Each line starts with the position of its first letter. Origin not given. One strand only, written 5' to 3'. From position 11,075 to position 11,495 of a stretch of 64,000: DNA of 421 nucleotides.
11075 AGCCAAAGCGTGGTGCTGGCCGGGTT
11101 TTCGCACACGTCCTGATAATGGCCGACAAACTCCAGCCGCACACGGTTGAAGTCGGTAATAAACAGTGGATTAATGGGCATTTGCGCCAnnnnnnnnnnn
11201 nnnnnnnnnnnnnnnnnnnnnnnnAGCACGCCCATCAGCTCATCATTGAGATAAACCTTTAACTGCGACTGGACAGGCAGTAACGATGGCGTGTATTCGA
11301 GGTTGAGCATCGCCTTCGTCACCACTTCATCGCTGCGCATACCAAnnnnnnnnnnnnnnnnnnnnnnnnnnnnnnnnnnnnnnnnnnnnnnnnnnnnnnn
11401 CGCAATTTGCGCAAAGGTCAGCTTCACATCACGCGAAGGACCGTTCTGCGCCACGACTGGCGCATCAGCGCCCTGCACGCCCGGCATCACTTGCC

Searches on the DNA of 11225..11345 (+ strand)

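Call 63: search_dna_similar(query=window:11225-11345:+, collection=ecoli_genomes, mode=near, max_rows=8)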
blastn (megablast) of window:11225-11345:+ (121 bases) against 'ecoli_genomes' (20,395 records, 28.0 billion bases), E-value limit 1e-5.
Records with a match: 5337; places in all: 5339; records where one place covers at least 80% of the query: 5333.
Genomes with a match: 5337 of 5426; with a place that covers at least 80% of the query: 5333. Places per genome that has any: lowest 1, median 1, highest 2. On chromosomes: 5339 places; on plasmids: 0.
Best place of each record, by identity: >=99% 6; 95-99% 1724; 90-95% 3607.
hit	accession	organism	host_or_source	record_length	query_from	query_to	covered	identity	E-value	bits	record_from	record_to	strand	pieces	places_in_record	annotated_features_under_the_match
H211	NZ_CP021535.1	Escherichia coli strain AR_0119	missing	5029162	1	121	100%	100.0%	6e-56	224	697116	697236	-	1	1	bcsB: cellulose biosynthesis cyclic di-GMP-binding regulatory protein BcsB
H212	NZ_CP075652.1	Escherichia coli strain STEC17-183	Homo sapiens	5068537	1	121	100%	100.0%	6e-56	224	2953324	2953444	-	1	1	bcsB: cellulose biosynthesis cyclic di-GMP-binding regulatory protein BcsB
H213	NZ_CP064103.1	Escherichia coli strain IR53017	Homo sapiens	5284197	1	121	100%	100.0%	6e-56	224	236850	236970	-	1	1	bcsB: cellulose biosynthesis cyclic di-GMP-binding regulatory protein BcsB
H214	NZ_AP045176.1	Escherichia coli strain JNEC-KY179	Homo sapiens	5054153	1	121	100%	100.0%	6e-56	224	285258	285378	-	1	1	bcsB: cellulose biosynthesis cyclic di-GMP-binding regulatory protein BcsB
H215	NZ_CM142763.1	Escherichia coli strain GPEC620-622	chicken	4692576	1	121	100%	100.0%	6e-56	224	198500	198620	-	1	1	bcsB: cellulose biosynthesis cyclic di-GMP-binding regulatory protein BcsB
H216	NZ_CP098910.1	Escherichia coli strain CUVET19-970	Canis lupus familiaris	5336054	1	121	100%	100.0%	6e-56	224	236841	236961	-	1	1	bcsB: cellulose biosynthesis cyclic di-GMP-binding regulatory protein BcsB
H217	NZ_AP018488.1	Escherichia coli O157:H7 strain PV15-279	Homo sapiens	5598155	1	121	100%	95.3%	1e-47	196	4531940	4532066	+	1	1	bcsB: cellulose biosynthesis cyclic di-GMP-binding regulatory protein BcsB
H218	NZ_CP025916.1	Escherichia coli strain 120899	Homo sapiens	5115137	1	121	100%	95.3%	1e-47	196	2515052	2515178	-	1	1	bcsB: cellulose biosynthesis cyclic di-GMP-binding regulatory protein BcsB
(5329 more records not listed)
